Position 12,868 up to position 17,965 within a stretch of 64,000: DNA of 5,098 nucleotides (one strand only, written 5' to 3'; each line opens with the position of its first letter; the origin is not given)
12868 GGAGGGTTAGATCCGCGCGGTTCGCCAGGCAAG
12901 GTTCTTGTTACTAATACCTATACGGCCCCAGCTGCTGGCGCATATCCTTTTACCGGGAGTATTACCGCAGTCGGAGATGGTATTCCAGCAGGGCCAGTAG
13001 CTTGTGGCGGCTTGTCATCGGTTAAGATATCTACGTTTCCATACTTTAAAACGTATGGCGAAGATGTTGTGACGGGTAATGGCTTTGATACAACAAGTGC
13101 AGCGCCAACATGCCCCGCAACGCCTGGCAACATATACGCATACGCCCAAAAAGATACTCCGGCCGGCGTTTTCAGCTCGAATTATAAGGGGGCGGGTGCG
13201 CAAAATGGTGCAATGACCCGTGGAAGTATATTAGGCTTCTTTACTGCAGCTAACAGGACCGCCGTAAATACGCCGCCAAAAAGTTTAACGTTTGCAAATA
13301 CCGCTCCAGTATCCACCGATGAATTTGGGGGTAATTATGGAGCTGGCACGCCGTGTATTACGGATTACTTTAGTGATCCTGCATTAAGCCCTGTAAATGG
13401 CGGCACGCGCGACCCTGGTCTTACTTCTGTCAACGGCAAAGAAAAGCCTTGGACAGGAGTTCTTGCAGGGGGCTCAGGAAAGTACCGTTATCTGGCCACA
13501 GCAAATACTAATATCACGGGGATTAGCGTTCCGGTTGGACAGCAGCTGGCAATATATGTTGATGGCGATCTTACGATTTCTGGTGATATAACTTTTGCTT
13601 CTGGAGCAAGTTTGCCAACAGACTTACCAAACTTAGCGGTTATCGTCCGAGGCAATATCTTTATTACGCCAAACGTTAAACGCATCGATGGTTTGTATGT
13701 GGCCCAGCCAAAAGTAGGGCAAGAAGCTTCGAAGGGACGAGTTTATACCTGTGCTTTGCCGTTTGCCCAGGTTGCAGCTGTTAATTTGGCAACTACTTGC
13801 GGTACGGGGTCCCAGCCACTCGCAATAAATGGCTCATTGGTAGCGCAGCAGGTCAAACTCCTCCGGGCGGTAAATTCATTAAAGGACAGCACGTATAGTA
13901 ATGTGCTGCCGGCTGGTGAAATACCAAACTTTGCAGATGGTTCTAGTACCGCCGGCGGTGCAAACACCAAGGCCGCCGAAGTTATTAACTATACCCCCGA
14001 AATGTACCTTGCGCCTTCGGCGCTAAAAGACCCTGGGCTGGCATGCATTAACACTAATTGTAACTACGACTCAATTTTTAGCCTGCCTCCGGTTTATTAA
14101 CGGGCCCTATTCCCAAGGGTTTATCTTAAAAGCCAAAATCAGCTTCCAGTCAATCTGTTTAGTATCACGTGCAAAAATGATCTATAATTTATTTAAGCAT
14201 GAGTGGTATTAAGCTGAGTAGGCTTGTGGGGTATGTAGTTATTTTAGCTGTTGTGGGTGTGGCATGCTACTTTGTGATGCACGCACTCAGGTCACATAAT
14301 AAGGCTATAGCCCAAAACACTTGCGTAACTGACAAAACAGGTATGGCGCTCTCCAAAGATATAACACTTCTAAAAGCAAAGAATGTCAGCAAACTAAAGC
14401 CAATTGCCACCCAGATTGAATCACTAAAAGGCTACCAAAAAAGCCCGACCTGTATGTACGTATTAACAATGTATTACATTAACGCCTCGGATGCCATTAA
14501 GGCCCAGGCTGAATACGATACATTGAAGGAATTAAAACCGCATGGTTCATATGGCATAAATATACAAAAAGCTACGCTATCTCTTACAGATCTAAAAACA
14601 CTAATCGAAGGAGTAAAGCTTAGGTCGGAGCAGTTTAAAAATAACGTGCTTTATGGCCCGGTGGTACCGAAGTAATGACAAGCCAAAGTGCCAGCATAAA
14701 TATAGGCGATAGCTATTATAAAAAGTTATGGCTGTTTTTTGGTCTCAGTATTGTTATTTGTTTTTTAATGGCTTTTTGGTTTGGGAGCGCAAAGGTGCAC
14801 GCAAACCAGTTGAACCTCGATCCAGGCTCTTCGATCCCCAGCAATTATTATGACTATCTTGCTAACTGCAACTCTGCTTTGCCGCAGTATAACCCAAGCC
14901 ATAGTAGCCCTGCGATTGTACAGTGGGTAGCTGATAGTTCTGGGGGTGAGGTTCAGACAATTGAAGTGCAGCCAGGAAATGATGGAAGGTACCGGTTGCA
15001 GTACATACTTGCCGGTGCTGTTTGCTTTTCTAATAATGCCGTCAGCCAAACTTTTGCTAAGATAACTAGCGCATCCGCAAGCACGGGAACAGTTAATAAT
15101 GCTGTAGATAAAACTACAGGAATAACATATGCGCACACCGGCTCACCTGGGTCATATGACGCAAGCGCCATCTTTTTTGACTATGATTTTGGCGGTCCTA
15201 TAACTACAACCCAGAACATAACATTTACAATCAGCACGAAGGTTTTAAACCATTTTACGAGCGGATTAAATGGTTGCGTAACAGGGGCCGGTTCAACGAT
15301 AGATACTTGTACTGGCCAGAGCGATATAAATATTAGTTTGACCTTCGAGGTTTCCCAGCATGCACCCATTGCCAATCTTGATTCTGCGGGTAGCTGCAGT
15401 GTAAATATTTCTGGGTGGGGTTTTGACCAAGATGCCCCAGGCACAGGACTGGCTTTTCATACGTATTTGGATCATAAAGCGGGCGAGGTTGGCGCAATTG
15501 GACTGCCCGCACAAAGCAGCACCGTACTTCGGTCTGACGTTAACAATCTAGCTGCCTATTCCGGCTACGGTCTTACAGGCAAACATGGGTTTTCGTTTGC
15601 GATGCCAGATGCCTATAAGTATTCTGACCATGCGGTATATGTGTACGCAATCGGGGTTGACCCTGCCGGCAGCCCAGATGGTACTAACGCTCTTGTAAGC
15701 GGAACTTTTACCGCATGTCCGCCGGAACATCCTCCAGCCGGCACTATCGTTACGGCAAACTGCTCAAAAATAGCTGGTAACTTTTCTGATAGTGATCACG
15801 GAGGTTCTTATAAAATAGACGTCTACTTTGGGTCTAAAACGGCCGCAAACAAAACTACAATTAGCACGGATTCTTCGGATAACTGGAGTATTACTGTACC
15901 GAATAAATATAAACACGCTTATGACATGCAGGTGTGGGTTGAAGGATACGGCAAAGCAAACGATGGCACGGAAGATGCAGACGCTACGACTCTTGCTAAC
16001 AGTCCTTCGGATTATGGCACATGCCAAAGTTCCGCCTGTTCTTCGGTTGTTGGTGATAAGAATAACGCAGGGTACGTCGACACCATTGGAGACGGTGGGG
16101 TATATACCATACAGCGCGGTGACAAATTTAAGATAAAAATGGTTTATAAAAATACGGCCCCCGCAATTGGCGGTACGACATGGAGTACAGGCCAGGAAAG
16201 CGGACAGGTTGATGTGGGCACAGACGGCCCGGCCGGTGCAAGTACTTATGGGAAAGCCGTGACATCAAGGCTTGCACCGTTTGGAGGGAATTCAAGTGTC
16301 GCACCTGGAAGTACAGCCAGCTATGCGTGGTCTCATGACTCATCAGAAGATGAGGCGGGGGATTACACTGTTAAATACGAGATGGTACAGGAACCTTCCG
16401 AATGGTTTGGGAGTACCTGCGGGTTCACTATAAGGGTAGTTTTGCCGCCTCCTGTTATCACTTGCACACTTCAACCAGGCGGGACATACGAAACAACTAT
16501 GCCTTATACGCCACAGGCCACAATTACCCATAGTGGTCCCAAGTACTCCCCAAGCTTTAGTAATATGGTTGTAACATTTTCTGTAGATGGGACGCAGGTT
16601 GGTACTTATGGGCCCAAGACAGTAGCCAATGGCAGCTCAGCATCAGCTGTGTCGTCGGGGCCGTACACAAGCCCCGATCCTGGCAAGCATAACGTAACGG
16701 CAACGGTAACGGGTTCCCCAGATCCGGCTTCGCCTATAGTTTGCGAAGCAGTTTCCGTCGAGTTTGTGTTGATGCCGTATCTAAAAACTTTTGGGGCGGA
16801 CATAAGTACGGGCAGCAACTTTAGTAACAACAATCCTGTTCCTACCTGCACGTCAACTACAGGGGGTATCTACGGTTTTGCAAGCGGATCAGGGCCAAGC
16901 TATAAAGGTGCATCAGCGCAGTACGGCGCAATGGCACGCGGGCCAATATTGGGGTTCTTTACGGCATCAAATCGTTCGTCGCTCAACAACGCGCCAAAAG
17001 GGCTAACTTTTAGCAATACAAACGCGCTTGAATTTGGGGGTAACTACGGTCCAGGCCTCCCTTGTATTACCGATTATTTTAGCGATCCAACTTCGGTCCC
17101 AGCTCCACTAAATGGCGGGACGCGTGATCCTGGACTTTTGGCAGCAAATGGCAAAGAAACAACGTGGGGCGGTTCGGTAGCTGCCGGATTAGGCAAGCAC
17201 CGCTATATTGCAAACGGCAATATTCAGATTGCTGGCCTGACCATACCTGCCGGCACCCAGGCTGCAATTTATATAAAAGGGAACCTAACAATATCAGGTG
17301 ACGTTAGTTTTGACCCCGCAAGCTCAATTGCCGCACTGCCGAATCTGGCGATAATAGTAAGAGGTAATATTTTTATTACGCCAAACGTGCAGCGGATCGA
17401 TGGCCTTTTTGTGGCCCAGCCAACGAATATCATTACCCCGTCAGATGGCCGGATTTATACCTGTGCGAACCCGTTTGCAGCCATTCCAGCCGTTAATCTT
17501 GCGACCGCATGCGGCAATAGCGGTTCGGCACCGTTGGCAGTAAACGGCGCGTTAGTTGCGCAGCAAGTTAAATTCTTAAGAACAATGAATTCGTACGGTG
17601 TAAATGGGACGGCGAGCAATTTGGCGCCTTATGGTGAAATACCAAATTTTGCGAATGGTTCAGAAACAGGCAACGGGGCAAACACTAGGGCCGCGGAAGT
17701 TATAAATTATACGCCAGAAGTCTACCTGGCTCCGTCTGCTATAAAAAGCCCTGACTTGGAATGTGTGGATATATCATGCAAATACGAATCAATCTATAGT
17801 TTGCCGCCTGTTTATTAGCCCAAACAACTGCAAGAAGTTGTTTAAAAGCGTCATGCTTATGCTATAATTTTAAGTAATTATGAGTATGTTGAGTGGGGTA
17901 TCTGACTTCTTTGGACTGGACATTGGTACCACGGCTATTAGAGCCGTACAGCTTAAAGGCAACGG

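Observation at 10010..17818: Tandem duplicated modules of a small TM protein plus a giant Cys-rich secreted protein, directly upstream of the type IV pilus operon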

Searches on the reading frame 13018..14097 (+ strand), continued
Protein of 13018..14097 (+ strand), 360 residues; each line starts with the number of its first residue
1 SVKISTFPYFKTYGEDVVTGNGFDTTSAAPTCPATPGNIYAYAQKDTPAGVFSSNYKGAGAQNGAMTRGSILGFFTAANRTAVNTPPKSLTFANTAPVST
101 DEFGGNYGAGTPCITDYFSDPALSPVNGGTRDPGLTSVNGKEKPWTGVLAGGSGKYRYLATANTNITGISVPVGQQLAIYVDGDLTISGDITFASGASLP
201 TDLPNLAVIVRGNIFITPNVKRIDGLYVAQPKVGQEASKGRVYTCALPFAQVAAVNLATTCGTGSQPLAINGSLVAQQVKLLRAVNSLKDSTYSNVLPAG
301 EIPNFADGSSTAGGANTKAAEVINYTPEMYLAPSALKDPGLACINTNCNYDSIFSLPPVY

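Call 66: search_protein_families(library=pfam, alignment_id=A3, max_evalue=0.001)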
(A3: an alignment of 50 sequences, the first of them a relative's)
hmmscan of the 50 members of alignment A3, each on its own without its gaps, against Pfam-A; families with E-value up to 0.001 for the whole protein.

A. member 1, P0013 (1204 aa): 1 family
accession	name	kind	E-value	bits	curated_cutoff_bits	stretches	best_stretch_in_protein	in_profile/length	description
PF13620.12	CarboxypepD_reg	-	1.8e-05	25.4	32.3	1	487-533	1-50/82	Carboxypeptidase regulatory-like domain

B. families by the number of members that match (of 50 scanned): 4 families
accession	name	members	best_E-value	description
PF16158.11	N_BRCA1_IG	4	3.6e-13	Ig-like domain from next to BRCA1 gene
PF24135.1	DUF7402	2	2.9e-31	Domain of unknown function (DUF7402)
PF00754.31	F5_F8_type_C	2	1.4e-05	F5/8 type C domain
PF13620.12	CarboxypepD_reg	1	1.8e-05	Carboxypeptidase regulatory-like domain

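Call 88: find_encoding_contigs(protein=P0013, flank=2000, max_places=3)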
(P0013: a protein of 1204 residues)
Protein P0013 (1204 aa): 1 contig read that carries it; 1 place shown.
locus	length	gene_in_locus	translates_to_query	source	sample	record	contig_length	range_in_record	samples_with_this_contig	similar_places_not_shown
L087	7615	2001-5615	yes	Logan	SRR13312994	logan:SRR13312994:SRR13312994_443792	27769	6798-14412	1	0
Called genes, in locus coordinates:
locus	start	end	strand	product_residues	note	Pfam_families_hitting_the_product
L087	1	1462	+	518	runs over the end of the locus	-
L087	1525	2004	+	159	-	-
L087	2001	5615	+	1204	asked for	PF13620:CarboxypepD_reg (faint)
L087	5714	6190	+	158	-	-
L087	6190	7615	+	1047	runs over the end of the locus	-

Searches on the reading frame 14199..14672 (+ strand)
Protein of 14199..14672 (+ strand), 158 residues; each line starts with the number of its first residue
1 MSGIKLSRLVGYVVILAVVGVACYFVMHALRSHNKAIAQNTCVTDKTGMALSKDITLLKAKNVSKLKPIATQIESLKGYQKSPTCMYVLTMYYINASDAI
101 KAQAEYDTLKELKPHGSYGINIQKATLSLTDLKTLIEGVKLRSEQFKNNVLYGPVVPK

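Call 10: search_protein_families(library=pfam, proteins=[window:14199-14672:+], max_evalue=1)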
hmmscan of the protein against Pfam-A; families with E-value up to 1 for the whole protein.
window:14199-14672:+ (158 aa): 0 families

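Call 39: search_protein_families(library=ncbifam, proteins=[window:14199-14672:+], max_evalue=1)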
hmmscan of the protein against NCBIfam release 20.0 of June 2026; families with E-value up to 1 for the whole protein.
window:14199-14672:+ (158 aa): 1 family
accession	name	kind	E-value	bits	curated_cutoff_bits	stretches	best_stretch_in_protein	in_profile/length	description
NF000067.2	SMR_qac_FL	exception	0.019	15.5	205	1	6-40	27-61/110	quaternary ammonium compound efflux SMR transporter QacL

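Call 83: search_protein_families(library=pfam, proteins=[window:14199-14672:+], max_evalue=0.1)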
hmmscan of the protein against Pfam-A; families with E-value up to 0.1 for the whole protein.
window:14199-14672:+ (158 aa): 0 families

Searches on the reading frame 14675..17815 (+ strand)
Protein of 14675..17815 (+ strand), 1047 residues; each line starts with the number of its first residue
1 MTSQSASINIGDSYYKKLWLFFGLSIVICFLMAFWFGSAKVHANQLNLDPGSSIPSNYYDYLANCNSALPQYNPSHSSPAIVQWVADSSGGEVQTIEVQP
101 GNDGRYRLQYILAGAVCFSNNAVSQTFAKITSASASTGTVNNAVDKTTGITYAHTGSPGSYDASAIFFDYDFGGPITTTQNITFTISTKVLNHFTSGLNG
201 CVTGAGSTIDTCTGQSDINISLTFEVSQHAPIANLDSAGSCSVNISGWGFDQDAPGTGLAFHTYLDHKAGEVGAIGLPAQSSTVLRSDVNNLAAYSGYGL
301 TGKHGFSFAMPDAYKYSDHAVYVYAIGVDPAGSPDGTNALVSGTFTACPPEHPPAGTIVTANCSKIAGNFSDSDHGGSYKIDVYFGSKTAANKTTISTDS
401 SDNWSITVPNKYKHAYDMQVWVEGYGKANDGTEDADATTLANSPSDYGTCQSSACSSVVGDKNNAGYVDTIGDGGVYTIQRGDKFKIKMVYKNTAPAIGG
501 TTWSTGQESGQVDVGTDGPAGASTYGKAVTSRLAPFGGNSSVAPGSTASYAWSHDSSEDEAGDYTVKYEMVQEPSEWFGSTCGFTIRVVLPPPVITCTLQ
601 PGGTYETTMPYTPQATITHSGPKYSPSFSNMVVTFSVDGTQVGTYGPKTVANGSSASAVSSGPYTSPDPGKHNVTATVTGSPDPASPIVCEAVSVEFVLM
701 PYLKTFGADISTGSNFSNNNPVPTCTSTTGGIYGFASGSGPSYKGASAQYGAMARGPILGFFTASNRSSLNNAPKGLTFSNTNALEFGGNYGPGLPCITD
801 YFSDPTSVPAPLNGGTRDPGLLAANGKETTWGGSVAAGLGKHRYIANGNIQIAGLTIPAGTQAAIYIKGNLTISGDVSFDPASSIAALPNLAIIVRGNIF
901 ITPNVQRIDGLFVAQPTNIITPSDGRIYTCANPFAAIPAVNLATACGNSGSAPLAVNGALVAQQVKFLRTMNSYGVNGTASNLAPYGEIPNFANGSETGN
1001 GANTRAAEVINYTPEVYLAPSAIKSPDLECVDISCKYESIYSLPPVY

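Call 10: search_protein_families(library=pfam, proteins=[window:14675-17815:+], max_evalue=1)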
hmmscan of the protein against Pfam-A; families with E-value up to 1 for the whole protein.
window:14675-17815:+ (1047 aa): 2 families
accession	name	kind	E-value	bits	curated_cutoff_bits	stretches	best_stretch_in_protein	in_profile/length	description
PF11797.14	WxLIP_HBD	-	0.067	13.6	28.9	1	539-577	82-120/138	WxL Interacting Protein, host binding domain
PF24060.1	DUF7361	-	0.19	12.5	29.5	0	207-258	5-56/95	Domain of unknown function (DUF7361)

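Call 39: search_protein_families(library=ncbifam, proteins=[window:14675-17815:+], max_evalue=1)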
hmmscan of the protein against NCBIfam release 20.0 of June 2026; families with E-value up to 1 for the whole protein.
window:14675-17815:+ (1047 aa): 1 family
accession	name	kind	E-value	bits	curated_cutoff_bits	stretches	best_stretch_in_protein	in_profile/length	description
NF045863.1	glide_MMOB1660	exception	0.11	11.4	600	1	897-952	288-346/515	MMOB1660 family gliding motility ATPase complex subunit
